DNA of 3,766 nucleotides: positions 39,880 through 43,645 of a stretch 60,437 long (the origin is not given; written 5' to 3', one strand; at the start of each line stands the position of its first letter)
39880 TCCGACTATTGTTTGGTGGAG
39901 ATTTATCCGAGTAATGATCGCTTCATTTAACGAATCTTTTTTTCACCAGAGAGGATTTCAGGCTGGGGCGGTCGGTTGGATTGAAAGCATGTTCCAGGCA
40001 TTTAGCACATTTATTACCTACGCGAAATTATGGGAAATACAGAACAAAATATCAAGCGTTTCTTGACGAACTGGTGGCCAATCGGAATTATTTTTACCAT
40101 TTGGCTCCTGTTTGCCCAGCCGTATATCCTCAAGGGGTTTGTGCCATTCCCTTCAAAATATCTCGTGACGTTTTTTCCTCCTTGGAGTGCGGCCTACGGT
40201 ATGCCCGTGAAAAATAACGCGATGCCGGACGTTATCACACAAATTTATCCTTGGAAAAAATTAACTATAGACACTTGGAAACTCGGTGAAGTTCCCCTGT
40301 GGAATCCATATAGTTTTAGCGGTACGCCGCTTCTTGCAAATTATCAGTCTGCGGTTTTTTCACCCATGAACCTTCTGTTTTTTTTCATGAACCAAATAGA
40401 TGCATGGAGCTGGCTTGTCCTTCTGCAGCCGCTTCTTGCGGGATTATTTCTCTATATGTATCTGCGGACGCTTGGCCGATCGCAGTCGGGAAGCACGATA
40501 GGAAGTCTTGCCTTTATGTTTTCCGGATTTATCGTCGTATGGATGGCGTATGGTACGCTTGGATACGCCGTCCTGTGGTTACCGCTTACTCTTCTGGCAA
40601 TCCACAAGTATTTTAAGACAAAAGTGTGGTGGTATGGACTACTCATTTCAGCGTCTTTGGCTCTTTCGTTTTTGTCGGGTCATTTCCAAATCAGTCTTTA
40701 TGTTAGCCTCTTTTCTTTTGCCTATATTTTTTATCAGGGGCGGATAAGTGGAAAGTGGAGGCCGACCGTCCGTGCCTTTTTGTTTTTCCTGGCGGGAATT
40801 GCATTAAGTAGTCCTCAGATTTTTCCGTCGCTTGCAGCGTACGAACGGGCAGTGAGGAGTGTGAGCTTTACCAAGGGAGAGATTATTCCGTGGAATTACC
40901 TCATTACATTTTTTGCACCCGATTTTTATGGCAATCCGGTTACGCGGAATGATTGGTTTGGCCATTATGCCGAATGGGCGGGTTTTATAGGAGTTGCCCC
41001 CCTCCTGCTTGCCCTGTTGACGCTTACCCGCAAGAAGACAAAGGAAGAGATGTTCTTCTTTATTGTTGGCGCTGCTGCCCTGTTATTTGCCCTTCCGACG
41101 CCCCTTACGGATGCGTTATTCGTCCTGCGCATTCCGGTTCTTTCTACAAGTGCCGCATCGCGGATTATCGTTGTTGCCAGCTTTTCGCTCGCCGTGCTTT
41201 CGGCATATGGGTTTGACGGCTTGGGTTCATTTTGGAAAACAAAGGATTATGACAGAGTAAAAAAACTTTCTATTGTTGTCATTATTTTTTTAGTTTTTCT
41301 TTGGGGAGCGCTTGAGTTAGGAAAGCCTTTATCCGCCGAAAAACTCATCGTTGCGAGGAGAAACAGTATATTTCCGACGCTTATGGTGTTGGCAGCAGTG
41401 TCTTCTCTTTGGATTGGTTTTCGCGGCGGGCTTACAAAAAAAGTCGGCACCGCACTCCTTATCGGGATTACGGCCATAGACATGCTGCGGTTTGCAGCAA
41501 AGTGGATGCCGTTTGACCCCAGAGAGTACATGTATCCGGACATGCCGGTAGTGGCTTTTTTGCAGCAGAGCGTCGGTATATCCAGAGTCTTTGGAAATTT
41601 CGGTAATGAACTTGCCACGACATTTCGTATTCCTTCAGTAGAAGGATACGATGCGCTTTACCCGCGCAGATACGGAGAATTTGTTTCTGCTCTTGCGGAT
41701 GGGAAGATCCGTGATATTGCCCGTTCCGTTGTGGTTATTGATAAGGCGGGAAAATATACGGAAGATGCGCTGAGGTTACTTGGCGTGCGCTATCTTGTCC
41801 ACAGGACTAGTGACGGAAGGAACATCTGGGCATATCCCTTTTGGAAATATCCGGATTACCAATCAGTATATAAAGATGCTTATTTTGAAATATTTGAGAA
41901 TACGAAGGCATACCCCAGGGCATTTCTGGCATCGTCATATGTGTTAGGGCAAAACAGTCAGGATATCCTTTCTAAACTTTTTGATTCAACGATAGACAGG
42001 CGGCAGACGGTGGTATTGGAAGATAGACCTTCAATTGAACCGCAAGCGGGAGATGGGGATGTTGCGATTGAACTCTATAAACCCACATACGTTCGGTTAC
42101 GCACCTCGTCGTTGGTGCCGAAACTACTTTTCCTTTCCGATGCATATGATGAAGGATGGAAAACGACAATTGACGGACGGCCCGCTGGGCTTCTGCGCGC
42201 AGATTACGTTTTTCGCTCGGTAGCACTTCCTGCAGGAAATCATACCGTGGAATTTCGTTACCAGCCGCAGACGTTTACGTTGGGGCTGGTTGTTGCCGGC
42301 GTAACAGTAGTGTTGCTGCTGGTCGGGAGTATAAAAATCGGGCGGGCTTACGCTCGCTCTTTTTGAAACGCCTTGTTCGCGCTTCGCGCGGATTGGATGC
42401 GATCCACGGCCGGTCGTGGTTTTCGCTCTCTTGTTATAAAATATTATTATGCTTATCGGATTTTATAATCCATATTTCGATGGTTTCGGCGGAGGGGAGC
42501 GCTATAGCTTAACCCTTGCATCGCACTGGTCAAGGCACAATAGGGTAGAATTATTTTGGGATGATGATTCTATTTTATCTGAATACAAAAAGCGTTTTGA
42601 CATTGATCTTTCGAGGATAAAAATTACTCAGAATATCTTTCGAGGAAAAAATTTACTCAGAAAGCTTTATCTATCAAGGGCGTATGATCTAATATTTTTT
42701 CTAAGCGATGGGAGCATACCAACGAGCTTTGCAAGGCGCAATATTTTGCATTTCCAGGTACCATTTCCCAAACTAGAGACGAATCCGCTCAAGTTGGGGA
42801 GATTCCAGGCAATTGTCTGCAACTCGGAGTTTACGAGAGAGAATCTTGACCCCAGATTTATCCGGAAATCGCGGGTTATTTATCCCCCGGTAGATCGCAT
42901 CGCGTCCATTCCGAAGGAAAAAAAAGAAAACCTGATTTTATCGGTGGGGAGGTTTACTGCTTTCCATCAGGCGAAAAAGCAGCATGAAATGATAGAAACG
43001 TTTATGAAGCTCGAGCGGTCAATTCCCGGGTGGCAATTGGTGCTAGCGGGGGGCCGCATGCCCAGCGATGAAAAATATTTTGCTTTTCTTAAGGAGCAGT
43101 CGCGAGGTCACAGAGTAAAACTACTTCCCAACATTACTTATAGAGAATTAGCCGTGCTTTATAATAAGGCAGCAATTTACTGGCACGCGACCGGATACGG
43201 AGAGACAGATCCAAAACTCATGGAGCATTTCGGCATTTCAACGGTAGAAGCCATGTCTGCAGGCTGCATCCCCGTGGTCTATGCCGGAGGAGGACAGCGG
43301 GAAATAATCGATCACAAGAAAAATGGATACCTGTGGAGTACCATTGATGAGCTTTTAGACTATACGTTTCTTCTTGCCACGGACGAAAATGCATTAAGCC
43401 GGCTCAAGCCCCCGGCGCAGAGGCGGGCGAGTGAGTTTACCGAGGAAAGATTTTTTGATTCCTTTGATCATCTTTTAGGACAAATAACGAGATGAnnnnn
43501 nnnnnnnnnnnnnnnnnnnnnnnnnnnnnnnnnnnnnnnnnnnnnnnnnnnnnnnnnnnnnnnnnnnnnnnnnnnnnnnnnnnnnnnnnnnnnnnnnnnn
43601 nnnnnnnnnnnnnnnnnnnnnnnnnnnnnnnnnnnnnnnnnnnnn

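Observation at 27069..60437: Super-cluster of 14 GT-C-type membrane glycosyltransferase genes in 33 kb: a candidate multi-enzyme extracytoplasmic glycosylation system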

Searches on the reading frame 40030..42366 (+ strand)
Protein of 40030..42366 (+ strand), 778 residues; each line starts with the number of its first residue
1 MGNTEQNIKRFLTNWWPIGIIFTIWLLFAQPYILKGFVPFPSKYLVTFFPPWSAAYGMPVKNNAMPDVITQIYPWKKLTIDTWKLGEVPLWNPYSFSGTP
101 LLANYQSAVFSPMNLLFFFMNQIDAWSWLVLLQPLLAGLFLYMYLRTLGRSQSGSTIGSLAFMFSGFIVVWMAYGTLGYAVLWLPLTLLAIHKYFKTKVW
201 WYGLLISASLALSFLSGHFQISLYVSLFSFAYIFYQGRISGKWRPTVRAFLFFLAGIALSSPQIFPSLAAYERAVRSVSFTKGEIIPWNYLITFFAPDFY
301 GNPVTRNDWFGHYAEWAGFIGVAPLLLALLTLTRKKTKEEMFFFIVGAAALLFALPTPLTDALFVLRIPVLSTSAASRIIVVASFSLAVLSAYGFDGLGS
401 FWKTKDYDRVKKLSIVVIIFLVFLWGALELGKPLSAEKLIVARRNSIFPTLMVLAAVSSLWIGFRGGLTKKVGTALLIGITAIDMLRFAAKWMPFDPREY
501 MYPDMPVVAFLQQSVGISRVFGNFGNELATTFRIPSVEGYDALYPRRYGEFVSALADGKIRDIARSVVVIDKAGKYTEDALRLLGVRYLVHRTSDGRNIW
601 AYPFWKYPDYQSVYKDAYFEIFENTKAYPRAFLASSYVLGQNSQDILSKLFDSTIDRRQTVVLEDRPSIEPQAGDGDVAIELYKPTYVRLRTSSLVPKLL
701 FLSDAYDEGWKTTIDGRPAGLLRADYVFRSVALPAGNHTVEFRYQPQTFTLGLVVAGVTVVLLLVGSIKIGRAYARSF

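Call 4: search_protein_families(library=pfam, proteins=[window:40030-42366:+], max_evalue=0.01)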
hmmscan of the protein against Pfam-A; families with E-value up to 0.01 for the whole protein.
window:40030-42366:+ (778 aa): 2 families
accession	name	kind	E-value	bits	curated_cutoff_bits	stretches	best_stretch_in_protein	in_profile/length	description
PF09586.16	YfhO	-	7.8e-22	77.9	28.5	2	698-755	777-834/835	Bacterial membrane protein YfhO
PF24677.1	DUF7657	-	0.0002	20.7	26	1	107-392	95-396/401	Domain of unknown function (DUF7657)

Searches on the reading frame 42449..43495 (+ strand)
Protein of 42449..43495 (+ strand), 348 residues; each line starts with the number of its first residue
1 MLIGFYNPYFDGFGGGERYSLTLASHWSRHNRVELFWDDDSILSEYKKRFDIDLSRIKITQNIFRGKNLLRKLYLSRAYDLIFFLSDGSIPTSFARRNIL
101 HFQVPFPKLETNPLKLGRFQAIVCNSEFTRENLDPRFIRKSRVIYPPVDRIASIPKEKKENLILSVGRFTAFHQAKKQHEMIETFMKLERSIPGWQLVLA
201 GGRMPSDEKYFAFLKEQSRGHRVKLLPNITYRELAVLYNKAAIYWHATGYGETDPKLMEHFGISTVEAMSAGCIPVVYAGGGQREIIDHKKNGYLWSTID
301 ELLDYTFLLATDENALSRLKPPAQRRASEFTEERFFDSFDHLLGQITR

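Call 6: search_protein_families(library=pfam, proteins=[window:42449-43495:+], max_evalue=0.01)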
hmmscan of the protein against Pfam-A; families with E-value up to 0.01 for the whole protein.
window:42449-43495:+ (348 aa): 3 families
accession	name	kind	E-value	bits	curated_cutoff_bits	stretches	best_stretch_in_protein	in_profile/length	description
PF00534.26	Glycos_transf_1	-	4.8e-23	82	26.4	1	153-298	8-142/172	Glycosyl transferases group 1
PF13692.12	Glyco_trans_1_4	-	1.1e-13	52.1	27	1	161-300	2-130/142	Glycosyl transferases group 1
PF13439.12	Glyco_transf_4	-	4.1e-06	27.3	28.5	1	13-149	1-167/170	Glycosyltransferase Family 4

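Call 25: search_protein_families(library=ncbifam, proteins=[window:42449-43495:+], max_evalue=0.00001)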
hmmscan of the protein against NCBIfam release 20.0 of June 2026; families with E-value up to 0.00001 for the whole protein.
window:42449-43495:+ (348 aa): 3 families
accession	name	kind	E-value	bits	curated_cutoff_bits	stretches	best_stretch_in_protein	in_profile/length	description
TIGR03999.1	thiol_BshA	equivalog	3.1e-11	42.8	273.7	1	158-345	197-372/375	N-acetyl-alpha-D-glucosaminyl L-malate synthase BshA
NF038229.1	Glyco4_Geo_Pelo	equivalog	2.6e-07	30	400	1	136-339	130-329/338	GPMC system family 4 glycosyltransferase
NF041876.1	EPS_EpsE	equivalog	8.3e-07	28.6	400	1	154-320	208-369/389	exopolysaccharide biosynthesis GT4 family glycosyltransferase EpsE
